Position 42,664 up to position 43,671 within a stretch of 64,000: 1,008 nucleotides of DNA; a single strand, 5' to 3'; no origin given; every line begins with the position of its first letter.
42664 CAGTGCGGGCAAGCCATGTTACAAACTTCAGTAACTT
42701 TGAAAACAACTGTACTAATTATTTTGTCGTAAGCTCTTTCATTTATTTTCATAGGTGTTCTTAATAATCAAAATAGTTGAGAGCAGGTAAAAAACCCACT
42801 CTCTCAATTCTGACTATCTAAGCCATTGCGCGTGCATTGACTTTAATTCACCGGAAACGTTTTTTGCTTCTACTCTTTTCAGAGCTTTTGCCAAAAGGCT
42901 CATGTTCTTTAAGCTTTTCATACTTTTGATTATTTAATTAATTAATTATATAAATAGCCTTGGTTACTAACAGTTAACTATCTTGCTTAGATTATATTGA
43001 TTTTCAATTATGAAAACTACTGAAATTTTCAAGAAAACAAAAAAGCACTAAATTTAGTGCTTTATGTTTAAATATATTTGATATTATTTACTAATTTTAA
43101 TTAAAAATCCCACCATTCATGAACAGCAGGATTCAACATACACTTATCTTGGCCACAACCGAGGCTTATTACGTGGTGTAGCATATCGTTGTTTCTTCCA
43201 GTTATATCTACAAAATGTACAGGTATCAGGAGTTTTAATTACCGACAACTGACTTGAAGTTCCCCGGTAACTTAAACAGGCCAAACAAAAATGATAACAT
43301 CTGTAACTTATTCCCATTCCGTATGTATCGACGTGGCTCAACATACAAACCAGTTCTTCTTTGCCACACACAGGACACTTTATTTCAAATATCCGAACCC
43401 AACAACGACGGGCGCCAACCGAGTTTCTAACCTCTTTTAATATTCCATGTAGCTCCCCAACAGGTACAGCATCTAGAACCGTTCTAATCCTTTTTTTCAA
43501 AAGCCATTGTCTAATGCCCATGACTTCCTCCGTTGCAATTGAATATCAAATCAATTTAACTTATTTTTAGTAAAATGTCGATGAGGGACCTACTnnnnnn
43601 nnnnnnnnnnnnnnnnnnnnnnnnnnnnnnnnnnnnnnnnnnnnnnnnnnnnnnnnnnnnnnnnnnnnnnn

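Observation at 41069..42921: RiPP-like cassette: 35-aa Cys-free peptide ORF - radical SAM/SPASM enzyme - SAM methyltransferase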

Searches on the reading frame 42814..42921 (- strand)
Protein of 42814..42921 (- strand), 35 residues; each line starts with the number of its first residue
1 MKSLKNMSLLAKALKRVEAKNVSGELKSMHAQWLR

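Call 3: search_protein_families(library=ncbifam, proteins=[window:42814-42921:-], max_evalue=0.01)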
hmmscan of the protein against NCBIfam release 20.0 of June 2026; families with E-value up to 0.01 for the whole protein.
window:42814-42921:- (35 aa): 0 families

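Call 4: search_protein_families(library=pfam, proteins=[window:42814-42921:-], max_evalue=0.01)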
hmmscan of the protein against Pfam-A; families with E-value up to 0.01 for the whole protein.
window:42814-42921:- (35 aa): 0 families

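Call 93: list_cluster_members(proteins=[window:42817-42921:-, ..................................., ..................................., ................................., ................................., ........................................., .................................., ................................, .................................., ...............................])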
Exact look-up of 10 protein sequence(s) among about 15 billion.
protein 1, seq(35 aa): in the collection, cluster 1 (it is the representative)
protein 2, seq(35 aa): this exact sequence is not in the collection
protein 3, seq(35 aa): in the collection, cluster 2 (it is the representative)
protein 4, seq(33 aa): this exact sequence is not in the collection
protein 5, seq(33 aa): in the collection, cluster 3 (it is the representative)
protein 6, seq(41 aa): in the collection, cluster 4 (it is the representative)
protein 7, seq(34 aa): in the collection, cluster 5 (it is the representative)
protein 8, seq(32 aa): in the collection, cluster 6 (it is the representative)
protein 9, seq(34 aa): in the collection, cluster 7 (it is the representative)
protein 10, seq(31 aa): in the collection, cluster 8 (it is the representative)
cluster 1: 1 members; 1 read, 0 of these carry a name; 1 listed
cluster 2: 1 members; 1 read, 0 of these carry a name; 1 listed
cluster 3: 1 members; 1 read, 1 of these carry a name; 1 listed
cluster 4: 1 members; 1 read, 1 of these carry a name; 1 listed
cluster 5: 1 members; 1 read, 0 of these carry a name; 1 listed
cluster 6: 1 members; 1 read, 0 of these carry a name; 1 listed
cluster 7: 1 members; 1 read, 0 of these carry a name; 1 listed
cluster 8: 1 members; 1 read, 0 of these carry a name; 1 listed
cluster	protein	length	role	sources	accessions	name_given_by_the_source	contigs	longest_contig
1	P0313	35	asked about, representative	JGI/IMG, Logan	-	-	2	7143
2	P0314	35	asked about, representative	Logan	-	-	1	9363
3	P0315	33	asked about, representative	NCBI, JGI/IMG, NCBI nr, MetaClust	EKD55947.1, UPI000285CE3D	MAG: hypothetical protein ACD_58C00330G0008 [uncultured bacterium] | status=active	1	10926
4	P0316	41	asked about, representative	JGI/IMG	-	hypothetical protein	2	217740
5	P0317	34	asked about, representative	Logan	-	-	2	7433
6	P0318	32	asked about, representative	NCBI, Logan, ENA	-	-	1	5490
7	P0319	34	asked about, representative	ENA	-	-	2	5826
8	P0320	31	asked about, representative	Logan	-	-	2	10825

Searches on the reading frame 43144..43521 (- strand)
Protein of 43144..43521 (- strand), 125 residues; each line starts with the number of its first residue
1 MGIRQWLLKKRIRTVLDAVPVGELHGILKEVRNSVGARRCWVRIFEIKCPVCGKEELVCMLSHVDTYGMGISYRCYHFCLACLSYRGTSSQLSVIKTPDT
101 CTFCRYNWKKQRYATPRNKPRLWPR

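Call 3: search_protein_families(library=ncbifam, proteins=[window:43144-43521:-], max_evalue=0.01)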
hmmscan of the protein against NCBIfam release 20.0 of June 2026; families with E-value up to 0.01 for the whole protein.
window:43144-43521:- (125 aa): 0 families

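Call 4: search_protein_families(library=pfam, proteins=[window:43144-43521:-], max_evalue=0.01)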
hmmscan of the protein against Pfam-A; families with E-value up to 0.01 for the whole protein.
window:43144-43521:- (125 aa): 0 families

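Call 57: search_protein_families(library=pfam, proteins=[window:43144-43521:-], max_evalue=10)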
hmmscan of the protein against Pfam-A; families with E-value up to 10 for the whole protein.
window:43144-43521:- (125 aa): 1 family
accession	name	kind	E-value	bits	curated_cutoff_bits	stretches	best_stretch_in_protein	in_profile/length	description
PF14634.12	zf-RING_5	-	1.1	9.7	27.9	1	73-105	18-42/43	zinc-RING finger domain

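Call 80: search_protein_families(library=padloc, proteins=[window:43144-43521:-], max_evalue=0.001)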
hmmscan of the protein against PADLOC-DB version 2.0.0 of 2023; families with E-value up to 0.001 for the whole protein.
window:43144-43521:- (125 aa): 0 families
